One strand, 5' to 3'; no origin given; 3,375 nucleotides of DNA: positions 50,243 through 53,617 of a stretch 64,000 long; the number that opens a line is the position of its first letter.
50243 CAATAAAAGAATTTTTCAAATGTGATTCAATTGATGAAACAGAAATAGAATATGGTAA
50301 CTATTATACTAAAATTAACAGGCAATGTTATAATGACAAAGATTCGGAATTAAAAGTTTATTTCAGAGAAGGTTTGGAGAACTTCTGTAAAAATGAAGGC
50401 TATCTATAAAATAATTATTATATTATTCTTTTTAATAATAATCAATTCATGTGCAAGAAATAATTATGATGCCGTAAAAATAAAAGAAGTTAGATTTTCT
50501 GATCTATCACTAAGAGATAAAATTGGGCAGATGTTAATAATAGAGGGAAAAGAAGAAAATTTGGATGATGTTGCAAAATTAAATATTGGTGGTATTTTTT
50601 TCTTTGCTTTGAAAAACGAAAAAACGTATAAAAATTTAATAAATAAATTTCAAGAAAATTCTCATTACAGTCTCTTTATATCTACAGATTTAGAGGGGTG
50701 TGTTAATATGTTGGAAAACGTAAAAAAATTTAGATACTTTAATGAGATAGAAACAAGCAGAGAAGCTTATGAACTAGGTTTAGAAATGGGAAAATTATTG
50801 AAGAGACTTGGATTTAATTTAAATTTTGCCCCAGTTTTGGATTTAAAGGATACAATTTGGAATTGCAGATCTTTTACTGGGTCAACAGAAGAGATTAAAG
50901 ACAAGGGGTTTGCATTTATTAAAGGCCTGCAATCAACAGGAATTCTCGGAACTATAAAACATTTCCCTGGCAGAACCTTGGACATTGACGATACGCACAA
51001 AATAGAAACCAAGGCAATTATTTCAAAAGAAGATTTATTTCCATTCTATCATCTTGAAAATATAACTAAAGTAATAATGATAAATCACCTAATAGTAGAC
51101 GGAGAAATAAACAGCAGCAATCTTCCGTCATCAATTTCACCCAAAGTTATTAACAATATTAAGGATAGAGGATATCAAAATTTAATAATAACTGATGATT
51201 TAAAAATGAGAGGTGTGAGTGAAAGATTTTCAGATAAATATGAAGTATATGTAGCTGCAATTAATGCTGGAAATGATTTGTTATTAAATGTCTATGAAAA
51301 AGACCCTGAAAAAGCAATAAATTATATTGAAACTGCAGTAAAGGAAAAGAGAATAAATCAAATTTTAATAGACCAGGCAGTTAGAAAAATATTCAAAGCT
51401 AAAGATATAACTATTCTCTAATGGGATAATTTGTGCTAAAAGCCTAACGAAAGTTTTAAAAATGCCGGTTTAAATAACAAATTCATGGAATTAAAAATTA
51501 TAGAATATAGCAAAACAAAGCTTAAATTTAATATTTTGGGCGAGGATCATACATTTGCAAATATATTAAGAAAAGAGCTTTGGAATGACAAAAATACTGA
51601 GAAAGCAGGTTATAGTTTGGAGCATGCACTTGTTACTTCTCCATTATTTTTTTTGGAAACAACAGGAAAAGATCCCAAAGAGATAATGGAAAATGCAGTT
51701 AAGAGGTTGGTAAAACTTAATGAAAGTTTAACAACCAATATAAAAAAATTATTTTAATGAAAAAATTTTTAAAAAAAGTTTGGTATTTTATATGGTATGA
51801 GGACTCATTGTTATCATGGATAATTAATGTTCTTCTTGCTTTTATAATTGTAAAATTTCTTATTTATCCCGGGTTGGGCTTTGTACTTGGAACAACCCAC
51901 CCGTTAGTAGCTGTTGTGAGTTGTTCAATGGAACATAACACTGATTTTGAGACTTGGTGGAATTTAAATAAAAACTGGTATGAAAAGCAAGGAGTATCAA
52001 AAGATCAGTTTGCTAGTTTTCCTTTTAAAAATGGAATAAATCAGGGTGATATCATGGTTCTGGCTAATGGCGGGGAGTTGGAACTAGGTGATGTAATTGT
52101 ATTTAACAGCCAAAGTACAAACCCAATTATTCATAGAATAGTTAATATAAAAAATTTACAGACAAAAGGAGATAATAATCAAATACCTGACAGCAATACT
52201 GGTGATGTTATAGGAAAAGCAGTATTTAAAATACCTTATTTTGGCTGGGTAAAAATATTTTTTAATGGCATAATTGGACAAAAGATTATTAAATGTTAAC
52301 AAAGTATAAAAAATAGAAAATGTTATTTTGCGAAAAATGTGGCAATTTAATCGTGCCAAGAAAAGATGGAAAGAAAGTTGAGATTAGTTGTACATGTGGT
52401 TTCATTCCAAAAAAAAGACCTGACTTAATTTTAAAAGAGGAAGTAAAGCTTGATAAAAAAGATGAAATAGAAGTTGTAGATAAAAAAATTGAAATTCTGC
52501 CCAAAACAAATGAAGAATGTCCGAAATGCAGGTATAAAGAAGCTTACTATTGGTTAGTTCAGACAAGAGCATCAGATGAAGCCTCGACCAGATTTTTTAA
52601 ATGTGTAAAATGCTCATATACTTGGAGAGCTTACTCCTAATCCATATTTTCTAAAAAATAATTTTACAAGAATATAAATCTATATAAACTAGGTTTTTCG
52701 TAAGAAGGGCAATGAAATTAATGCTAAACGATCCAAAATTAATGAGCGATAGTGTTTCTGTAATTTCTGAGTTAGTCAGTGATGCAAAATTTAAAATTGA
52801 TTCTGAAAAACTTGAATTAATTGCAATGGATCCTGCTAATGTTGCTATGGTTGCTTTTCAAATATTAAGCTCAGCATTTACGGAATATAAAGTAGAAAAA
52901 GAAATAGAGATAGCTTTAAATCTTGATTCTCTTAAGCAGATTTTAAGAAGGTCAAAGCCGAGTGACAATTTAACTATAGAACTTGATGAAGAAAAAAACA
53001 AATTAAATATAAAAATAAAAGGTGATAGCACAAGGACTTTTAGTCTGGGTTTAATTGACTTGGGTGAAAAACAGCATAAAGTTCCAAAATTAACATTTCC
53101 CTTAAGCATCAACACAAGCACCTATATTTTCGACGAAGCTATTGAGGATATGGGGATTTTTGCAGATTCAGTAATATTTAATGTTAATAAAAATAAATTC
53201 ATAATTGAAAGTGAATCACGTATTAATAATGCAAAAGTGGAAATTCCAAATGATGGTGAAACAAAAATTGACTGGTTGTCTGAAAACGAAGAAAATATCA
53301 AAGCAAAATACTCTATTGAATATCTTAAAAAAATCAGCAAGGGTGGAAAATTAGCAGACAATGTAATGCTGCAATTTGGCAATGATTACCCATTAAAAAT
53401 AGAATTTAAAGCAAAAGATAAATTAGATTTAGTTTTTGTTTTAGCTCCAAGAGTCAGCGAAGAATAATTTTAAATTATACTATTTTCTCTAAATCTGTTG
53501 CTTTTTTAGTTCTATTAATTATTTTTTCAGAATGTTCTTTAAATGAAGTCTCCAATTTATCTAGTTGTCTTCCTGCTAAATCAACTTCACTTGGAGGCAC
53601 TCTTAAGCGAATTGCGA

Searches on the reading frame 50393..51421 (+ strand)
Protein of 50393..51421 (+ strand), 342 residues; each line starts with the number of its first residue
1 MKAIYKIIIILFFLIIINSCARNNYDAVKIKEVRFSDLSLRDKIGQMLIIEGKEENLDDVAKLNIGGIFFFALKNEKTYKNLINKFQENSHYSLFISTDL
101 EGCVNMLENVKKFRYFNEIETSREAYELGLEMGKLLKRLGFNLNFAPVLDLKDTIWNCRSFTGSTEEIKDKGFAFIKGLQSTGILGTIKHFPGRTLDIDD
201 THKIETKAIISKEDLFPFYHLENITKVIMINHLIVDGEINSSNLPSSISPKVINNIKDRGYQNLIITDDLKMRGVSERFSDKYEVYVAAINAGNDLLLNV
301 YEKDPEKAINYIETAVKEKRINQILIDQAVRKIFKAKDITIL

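Call 68: search_protein_families(library=pfam, proteins=[window:50393-51421:+], max_evalue=0.0001)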
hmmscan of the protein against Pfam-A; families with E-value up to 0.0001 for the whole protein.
window:50393-51421:+ (342 aa): 1 family
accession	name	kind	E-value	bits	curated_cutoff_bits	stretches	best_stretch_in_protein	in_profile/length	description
PF00933.27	Glyco_hydro_3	-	7.1e-38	131.2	27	1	40-335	2-315/316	Glycosyl hydrolase family 3 N terminal domain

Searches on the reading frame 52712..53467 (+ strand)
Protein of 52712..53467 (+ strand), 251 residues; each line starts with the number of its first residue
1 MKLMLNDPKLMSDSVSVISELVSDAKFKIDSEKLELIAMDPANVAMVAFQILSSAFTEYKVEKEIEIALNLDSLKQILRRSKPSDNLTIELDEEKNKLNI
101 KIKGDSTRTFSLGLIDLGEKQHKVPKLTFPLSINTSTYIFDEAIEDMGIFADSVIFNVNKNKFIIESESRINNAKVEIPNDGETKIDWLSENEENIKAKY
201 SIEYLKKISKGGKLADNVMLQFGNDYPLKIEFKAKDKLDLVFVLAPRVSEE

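Call 68: search_protein_families(library=pfam, proteins=[window:52712-53467:+], max_evalue=0.0001)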
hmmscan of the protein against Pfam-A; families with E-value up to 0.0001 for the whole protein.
window:52712-53467:+ (251 aa): 4 families
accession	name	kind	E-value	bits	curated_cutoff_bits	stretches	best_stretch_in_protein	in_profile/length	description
PF00705.23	PCNA_N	-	2.8e-16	59.8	20.3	1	6-108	7-109/127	Proliferating cell nuclear antigen, N-terminal domain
PF02747.20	PCNA_C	-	4.6e-12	46.7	23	1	124-246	2-127/128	Proliferating cell nuclear antigen, C-terminal domain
PF04139.18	Rad9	-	7.8e-08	32.5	25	1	14-169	4-170/253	Rad9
PF02144.21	Rad1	-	1.2e-05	25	24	1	22-221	22-244/257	Repair protein Rad1/Rec1/Rad17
